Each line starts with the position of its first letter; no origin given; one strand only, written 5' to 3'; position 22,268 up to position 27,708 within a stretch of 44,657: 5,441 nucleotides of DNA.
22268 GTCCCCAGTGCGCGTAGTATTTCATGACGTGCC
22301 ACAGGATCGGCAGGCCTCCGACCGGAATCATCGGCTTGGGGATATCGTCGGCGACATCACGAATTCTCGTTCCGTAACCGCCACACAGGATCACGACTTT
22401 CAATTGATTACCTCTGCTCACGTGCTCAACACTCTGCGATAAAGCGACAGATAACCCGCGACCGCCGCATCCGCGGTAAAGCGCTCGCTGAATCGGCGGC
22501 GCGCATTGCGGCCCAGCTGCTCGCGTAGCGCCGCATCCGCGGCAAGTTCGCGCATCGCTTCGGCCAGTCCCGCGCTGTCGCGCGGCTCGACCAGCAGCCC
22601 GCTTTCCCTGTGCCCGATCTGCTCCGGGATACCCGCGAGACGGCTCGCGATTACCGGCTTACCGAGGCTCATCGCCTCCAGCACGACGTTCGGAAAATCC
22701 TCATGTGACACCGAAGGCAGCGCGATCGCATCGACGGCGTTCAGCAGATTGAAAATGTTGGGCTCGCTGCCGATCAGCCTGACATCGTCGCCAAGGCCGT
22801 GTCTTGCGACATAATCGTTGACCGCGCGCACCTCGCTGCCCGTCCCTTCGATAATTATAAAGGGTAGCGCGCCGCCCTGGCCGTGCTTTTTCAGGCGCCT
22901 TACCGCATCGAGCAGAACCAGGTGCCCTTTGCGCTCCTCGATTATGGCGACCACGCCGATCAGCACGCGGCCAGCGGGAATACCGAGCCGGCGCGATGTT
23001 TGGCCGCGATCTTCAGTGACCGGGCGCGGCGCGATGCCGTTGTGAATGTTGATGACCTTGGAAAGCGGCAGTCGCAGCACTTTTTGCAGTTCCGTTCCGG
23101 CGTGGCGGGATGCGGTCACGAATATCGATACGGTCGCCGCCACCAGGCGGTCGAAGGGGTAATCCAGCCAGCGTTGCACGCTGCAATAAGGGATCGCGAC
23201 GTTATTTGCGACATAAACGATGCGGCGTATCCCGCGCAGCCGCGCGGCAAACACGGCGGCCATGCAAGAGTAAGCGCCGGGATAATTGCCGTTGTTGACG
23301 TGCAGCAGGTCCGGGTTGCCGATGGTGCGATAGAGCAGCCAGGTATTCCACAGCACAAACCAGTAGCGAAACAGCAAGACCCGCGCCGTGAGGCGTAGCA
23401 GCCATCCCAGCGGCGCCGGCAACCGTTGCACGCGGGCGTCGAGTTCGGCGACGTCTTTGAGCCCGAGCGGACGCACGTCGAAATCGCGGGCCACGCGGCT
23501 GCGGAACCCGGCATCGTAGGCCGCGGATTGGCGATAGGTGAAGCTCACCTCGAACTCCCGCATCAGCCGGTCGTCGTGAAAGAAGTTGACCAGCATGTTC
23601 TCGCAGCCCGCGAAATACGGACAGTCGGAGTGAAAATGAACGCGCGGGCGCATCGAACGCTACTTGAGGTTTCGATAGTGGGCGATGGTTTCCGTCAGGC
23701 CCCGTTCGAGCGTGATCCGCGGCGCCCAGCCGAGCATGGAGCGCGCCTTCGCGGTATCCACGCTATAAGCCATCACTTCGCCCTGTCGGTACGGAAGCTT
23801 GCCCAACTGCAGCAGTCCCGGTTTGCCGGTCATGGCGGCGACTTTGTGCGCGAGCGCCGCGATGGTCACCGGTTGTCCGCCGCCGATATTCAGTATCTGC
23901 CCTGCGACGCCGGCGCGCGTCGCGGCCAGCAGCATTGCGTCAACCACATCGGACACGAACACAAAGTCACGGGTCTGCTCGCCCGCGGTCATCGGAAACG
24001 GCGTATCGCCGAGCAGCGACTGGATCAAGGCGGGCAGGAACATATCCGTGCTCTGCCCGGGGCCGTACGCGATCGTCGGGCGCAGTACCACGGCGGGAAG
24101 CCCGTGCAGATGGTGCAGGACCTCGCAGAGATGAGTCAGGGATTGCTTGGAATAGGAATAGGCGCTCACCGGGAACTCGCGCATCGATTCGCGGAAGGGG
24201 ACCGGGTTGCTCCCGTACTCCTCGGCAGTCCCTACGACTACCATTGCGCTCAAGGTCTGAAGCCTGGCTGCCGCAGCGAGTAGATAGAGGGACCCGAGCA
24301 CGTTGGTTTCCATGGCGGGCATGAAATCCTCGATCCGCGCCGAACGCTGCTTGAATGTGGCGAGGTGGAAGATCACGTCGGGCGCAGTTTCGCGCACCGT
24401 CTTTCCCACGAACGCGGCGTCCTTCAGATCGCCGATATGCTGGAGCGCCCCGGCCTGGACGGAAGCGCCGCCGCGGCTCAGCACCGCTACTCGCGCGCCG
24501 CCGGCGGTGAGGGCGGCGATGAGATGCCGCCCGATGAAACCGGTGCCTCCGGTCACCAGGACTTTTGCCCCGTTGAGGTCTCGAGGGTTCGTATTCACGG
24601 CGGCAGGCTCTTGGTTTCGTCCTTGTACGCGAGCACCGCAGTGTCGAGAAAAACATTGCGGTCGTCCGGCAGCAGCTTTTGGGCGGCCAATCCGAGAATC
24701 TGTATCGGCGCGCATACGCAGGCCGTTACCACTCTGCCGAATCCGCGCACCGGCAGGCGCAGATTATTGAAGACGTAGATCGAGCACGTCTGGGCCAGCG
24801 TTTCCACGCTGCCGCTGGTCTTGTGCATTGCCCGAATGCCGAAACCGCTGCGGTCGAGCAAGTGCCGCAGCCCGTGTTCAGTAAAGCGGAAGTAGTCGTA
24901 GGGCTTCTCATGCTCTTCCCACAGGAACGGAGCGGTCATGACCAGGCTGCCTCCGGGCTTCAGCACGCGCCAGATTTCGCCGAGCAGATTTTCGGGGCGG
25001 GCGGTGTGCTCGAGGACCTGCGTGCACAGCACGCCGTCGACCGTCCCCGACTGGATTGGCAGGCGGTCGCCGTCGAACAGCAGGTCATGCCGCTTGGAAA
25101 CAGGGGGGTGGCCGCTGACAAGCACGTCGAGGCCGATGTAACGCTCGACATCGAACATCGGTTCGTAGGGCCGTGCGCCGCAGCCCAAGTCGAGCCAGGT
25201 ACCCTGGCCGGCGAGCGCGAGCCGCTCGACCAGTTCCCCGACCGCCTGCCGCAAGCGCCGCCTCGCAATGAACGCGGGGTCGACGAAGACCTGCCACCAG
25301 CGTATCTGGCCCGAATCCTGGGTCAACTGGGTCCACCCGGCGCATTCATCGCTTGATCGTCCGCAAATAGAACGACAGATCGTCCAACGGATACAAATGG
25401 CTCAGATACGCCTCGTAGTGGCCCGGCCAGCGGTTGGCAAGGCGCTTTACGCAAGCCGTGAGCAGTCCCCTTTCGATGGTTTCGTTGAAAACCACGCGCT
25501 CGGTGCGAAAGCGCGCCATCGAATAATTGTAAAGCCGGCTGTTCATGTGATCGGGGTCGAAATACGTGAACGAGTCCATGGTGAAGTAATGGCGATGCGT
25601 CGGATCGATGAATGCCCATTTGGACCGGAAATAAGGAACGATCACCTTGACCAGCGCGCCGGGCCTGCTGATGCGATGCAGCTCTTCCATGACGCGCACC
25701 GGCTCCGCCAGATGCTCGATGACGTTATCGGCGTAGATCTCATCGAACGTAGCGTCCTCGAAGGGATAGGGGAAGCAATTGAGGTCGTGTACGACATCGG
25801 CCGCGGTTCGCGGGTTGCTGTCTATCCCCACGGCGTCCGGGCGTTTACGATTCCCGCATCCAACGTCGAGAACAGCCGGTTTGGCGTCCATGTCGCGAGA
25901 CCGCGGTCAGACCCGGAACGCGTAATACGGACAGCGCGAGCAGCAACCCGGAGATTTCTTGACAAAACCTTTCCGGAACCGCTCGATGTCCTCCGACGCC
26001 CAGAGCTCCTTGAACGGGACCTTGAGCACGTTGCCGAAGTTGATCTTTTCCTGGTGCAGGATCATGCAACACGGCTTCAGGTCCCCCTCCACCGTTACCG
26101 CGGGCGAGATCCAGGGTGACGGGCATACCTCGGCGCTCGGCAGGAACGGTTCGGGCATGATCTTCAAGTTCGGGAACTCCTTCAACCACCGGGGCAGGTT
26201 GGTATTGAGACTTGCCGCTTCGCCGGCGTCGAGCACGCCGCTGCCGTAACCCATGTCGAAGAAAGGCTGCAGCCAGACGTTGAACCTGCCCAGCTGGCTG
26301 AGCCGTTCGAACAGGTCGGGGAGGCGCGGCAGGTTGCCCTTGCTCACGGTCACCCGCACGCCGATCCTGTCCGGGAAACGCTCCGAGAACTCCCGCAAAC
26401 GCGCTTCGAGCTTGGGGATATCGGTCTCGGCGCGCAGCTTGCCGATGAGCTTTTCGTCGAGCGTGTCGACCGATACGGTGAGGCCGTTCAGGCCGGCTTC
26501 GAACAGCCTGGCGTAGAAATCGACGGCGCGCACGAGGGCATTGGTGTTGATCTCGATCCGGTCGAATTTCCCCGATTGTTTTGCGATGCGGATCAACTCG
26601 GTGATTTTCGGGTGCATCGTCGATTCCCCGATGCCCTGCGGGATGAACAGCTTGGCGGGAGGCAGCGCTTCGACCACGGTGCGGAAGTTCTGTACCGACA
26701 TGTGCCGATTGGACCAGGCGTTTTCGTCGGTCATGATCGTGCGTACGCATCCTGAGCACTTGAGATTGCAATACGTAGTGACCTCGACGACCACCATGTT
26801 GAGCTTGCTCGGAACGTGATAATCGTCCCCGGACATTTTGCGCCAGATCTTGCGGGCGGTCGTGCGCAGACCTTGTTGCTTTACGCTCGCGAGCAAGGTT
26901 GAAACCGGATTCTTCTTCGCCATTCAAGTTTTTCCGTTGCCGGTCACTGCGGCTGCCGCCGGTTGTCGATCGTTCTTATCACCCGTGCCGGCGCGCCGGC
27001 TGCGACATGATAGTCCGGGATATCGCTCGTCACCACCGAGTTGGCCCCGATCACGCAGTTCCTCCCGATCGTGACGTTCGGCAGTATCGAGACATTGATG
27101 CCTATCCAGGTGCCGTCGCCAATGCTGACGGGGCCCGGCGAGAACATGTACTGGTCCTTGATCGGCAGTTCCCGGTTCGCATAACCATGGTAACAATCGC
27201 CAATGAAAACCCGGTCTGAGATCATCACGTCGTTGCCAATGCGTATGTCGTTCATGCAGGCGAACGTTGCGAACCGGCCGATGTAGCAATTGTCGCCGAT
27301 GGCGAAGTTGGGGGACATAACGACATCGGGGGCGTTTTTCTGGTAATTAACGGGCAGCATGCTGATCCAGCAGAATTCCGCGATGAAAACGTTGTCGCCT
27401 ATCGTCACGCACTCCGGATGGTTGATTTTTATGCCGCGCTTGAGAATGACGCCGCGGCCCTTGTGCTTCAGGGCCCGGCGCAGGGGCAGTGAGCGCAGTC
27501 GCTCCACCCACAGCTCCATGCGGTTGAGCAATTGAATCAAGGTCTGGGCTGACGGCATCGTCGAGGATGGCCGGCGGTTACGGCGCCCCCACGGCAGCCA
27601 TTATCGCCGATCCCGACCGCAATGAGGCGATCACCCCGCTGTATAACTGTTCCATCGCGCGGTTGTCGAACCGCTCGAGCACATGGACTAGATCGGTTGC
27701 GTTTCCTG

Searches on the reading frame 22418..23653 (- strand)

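Call 8: search_protein_families(library=ncbifam, proteins=[window:22418-23653:-], max_evalue=0.00001)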
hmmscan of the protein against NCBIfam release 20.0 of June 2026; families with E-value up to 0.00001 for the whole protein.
window:22418-23653:- (411 aa): 27 families (the best 25 are shown)
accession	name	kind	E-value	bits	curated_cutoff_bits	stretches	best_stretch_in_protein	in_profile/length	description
TIGR03088.1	stp2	hypoth_equivalog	8.7e-40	136.9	409.05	1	100-409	69-374/374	TIGR03088 family PEP-CTERM/XrtA system glycosyltransferase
NF041876.1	EPS_EpsE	equivalog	9.8e-25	87.6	400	1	232-396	217-384/389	exopolysaccharide biosynthesis GT4 family glycosyltransferase EpsE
TIGR03999.1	thiol_BshA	equivalog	2.4e-24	86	273.7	1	266-409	232-374/375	N-acetyl-alpha-D-glucosaminyl L-malate synthase BshA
TIGR03449.1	mycothiol_MshA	equivalog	1.2e-21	77.1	462.5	1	214-409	205-404/406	D-inositol-3-phosphate glycosyltransferase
TIGR02149.1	glgA_Coryne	subfamily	4.1e-19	69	302.4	1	190-409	160-391/391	glycogen synthase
NF047684.1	TeichurnBiosyTuaC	equivalog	1.1e-16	60.7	550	1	213-409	203-390/391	teichuronic acid biosynthesis protein TuaC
NF046085.1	XrtY_assoc_Gly1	equivalog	2.7e-16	59.4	400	1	231-409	211-385/387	XrtY-associated glycosyltransferase XYAG1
TIGR04047.1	MSMEG_0565_glyc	hypoth_equivalog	9.3e-16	57.9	259.85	1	201-406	162-372/373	MSMEG_0565 family glycosyltransferase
NF038229.1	Glyco4_Geo_Pelo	equivalog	5.1e-15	55.3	400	1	302-409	233-337/338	GPMC system family 4 glycosyltransferase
NF011726.0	PRK15179.1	equivalog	9e-15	54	733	1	129-405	411-691/694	Vi polysaccharide biosynthesis protein TviE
TIGR04005.1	wcaL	equivalog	1.1e-14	54.1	537.6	1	219-394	212-392/406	colanic acid biosynthesis glycosyltransferase WcaL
TIGR04063.1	stp3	hypoth_equivalog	4e-14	52.3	442.05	1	199-409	181-396/397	TIGR04063 family PEP-CTERM/XrtA system glycosyltransferase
NF053787.1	GlcN_PG_synth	equivalog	6.7e-14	51.5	480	1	296-409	251-360/361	N-acetylglucosaminyl phosphatidylglycerol synthase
NF038295.1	EPS_HpsP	equivalog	2.4e-13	49.9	550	1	200-408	178-387/388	hormogonium polysaccharide biosynthesis glycosyltransferase HpsP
NF038298.1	EPS_HpsO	equivalog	6.3e-12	45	575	1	217-408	189-387/388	hormogonium polysaccharide biosynthesis glycosyltransferase HpsO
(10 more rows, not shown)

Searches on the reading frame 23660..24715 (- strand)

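Call 8: search_protein_families(library=ncbifam, proteins=[window:23660-24715:-], max_evalue=0.00001)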
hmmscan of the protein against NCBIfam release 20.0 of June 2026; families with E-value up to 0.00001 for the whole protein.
window:23660-24715:- (351 aa): 23 families
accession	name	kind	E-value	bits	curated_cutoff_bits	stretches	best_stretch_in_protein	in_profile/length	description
TIGR01181.1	dTDP_gluc_dehyt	equivalog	1.3e-39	136.2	365.1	1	51-349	1-313/321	dTDP-glucose 4,6-dehydratase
TIGR04180.1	EDH_00030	hypoth_equivalog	8.5e-36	123.5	475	1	52-334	1-296/297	NAD-dependent 4,6-dehydratase LegB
TIGR01179.1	galE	equivalog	1.3e-26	93.3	262.3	2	51-213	1-173/332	UDP-glucose 4-epimerase GalE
NF007582.0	PRK10217.1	equivalog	1.3e-23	83.7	698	1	51-347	3-331/355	dTDP-glucose 4,6-dehydratase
NF007490.0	PRK10084.1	subfamily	3.5e-23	82.2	649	1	51-348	2-335/361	dTDP-glucose 4,6-dehydratase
TIGR02197.1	heptose_epim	equivalog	3.3e-22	79.1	274.6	2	52-198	1-150/316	ADP-glyceromanno-heptose 6-epimerase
TIGR02622.1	CDP_4_6_dhtase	equivalog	1.3e-20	73.8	278.45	1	48-349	3-332/352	CDP-glucose 4,6-dehydratase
NF007956.0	PRK10675.1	subfamily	3.9e-18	65.7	394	2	51-196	2-159/338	UDP-glucose 4-epimerase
TIGR03466.1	HpnA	hypoth_equivalog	5.1e-18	65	367.65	1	51-337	2-283/327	hopanoid-associated sugar epimerase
NF042422.1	oxyalk_red_OleD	equivalog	1.8e-17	63.7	580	1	51-302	2-256/329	2-alkyl-3-oxoalkanoate reductase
NF052578.1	StrlDmthSdmBMthl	equivalog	1.4e-13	51.3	600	1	52-299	3-248/328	sterol demethylase protein SdmB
NF058621.1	DiazavRedAvaA7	equivalog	1.9e-12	47.4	400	1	51-332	2-292/304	3-diazoavenalumate denitrifying reductase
NF047922.1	GDPFucSynFcl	equivalog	1.2e-11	44.6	500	1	51-347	4-301/308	GDP-L-fucose synthase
TIGR01777.1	yfcH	hypoth_equivalog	5.7e-11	42.5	207.35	0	52-90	1-39/292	TIGR01777 family oxidoreductase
NF011728.1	PRK15181.1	equivalog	5.9e-11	41.9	760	1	112-347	91-337/348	Vi polysaccharide biosynthesis UDP-N-acetylglucosaminuronic acid C-4 epimerase TviC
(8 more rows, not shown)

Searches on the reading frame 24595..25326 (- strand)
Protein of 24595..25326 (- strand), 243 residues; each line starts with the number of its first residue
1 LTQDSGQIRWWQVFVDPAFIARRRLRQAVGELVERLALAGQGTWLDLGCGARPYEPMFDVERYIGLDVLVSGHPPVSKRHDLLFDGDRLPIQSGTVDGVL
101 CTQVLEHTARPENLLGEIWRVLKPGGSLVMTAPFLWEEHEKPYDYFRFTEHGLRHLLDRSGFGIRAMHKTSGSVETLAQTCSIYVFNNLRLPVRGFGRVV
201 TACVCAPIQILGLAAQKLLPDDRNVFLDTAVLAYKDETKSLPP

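Call 8: search_protein_families(library=ncbifam, proteins=[window:24595-25326:-], max_evalue=0.00001)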
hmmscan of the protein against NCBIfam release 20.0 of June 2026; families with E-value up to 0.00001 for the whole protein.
window:24595-25326:- (243 aa): 2 families
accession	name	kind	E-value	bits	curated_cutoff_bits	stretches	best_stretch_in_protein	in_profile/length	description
NF045667.1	MTase_DVU1556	equivalog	1.1e-11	44.7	155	1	31-177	13-175/213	DVU_1556 family methyltransferase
TIGR04345.1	ovoA_Cterm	equivalog_domain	1.7e-06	27.7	170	1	88-143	127-182/242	putative 4-mercaptohistidine N1-methyltransferase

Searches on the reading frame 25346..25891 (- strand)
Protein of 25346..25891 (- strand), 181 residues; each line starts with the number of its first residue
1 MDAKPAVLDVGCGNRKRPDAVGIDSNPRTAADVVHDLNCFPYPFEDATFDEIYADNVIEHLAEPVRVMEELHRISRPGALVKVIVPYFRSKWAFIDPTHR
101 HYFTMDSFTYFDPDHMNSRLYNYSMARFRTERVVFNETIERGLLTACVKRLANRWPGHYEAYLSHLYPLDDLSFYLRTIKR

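Call 44: search_protein_families(library=pfam, proteins=[window:25346-25891:-], max_evalue=0.001)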
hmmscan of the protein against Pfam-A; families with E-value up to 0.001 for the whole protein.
window:25346-25891:- (181 aa): 5 families
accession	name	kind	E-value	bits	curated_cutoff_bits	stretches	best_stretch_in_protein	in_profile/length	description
PF08241.18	Methyltransf_11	-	6.2e-08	33.6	21.2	1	35-80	47-92/95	Methyltransferase domain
PF13489.12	Methyltransf_23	-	1.4e-06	28.6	27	1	5-107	24-149/164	Methyltransferase domain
PF13847.12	Methyltransf_31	-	0.00014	22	27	0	43-81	67-107/145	Methyltransferase domain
PF13649.12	Methyltransf_25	-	0.00022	22.3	27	0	38-78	54-96/97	Methyltransferase domain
PF08242.18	Methyltransf_12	-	0.00046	21.3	30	0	42-80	64-97/98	Methyltransferase domain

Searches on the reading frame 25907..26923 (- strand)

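Call 8: search_protein_families(library=ncbifam, proteins=[window:25907-26923:-], max_evalue=0.00001)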
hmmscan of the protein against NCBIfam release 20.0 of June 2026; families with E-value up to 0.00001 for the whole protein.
window:25907-26923:- (338 aa): 25 families
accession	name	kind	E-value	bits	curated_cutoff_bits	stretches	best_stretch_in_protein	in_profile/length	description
TIGR04311.1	rSAM_Geo_metal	subfamily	6.7e-30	104.5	400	1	44-211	5-177/423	radical SAM/SPASM family putative metalloenzyme maturase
TIGR04317.1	W_rSAM_matur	equivalog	2.8e-24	85.9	380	1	41-333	3-315/349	tungsten cofactor oxidoreductase radical SAM maturase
NF033640.1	N_Twi_rSAM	subfamily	8.2e-18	64.7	170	2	265-331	3-69/398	twitch domain-containing radical SAM protein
TIGR02666.1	moaA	equivalog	2.3e-13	49.8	284.05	1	44-174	12-145/336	GTP 3',8-cyclase MoaA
NF045646.2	rSAM_Se_TrsS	equivalog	6e-13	48.1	490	1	43-167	87-210/441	radical SAM (seleno)protein TrsS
TIGR04546.1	rSAM_ahbC_deAc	equivalog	3.9e-12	45.7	650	1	40-214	37-206/390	12,18-didecarboxysiroheme deacetylase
TIGR04055.1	rSAM_NirJ2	equivalog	3.3e-11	43.3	500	1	46-167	4-120/326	putative heme d1 biosynthesis radical SAM protein NirJ2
TIGR04133.1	rSAM_w_lipo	hypoth_equivalog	9.4e-11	41.2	425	1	25-213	8-194/350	TIGR04133 family radical SAM/SPASM protein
NF045702.1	rSAM_GDGT_ether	equivalog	1.9e-10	40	450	1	42-179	86-223/486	tetraether lipid synthase Tes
TIGR04321.1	spiroSPASM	subfamily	3.5e-10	39.2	250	1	45-217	234-413/510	spiro-SPASM protein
TIGR04054.1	rSAM_NirJ1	equivalog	1.7e-09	36.8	650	1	38-209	32-198/387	putative heme d1 biosynthesis radical SAM protein NirJ1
TIGR04545.1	rSAM_ahbD_hemeb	equivalog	3.1e-09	36.7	500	0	43-213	1-167/339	heme b synthase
TIGR04347.1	pseudo_SAM_Halo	equivalog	1.5e-08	34.3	525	1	38-212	34-203/390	TIGR04347 family pseudo-SAM/SPASM protein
NF001199.0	PRK00164.2-1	equivalog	2.4e-08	33.5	231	1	43-171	13-137/308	GTP 3',8-cyclase MoaA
TIGR04051.1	rSAM_NirJ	equivalog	3.6e-08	32.8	515.45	1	44-209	4-164/354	heme d1 biosynthesis radical SAM protein NirJ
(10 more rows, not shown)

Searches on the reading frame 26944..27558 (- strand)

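Call 4: search_protein_families(library=pfam, proteins=[window:26944-27558:-], max_evalue=0.01)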
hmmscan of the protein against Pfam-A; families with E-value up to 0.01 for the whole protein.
window:26944-27558:- (204 aa): 4 families
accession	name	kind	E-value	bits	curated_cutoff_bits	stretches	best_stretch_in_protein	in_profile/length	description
PF00132.30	Hexapep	-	3.5e-21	74.4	27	1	144-177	2-35/36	Bacterial transferase hexapeptide (six repeats)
PF14602.12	Hexapep_2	-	3.5e-08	33.5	27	1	143-177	1-33/34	Hexapeptide repeat of succinyl-transferase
PF25084.1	LbH_EIF2B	-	5.7e-07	29.9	54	1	144-177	22-54/105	EIF2B subunit epsilon LbH domain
PF25247.1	LbH_GLGC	-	0.0047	17.3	27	0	106-176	39-105/135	GLGC left-handed parallel beta-helix domain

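Call 5: search_protein_families(library=ncbifam, proteins=[window:26944-27558:-], max_evalue=0.01)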
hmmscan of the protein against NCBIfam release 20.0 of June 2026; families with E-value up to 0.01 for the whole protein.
window:26944-27558:- (204 aa): 46 families (the best 25 are shown)
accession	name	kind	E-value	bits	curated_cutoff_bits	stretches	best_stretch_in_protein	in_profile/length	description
NF007240.0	PRK09677.1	equivalog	2.2e-31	108.8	243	1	78-201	59-188/192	putative lipopolysaccharide biosynthesis O-acetyl transferase WbbJ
NF007797.0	PRK10502.1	subfamily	3.5e-26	92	192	2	85-196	73-178/183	WcaF family extracellular polysaccharide biosynthesis acetyltransferase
NF007076.0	PRK09527.1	equivalog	6.1e-24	84.5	347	1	84-201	75-189/203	galactoside O-acetyltransferase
TIGR03570.1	NeuD_NnaD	subfamily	8.4e-21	74.5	160.8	2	142-192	152-202/202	NeuD/PglB/VioB family sugar acetyltransferase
NF038307.1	EPS_acetyl_HpsU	equivalog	8.5e-20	71.1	305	1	84-193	71-174/178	hormogonium polysaccharide biosynthesis acetyltransferase HpsU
TIGR04008.1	WcaF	equivalog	1.8e-18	67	326.3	1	84-196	71-177/180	colanic acid biosynthesis acetyltransferase WcaF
NF041874.1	EPS_EpsC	equivalog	1.4e-17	63.9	150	1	80-196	63-166/168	serine O-acetyltransferase EpsC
TIGR03532.1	DapD_Ac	equivalog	1.6e-16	60.6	231.75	1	140-202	157-219/231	2,3,4,5-tetrahydropyridine-2,6-dicarboxylate N-acetyltransferase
NF007499.0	PRK10092.1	equivalog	6.2e-16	58.7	314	1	84-196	65-182/183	maltose O-acetyltransferase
TIGR03308.1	phn_thr-fam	hypoth_equivalog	1.3e-15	57.8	201.65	1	140-196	105-161/204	phosphonate metabolim protein, transferase hexapeptide repeat family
NF000311.1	Vat_ABCDEFH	equivalog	1.4e-15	57.4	300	1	55-196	25-163/201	Vat family streptogramin A O-acetyltransferase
NF058585.1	HptprglPActTf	PfamEq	1.7e-14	53.7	300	1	142-201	105-164/172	heptaprenylglyceryl phosphate O-acetyltransferase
NF000147.1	stregram_VatF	exception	3e-13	49.7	400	1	80-195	56-172/221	streptogramin A O-acetyltransferase Vat(F)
NF000097.1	stregram_VatC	exception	2.1e-12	47.4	425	1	142-195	117-170/212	streptogramin A O-acetyltransferase Vat(C)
NF000490.1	chloram_CatB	equivalog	2.2e-12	46.7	350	1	141-196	108-163/210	type B chloramphenicol O-acetyltransferase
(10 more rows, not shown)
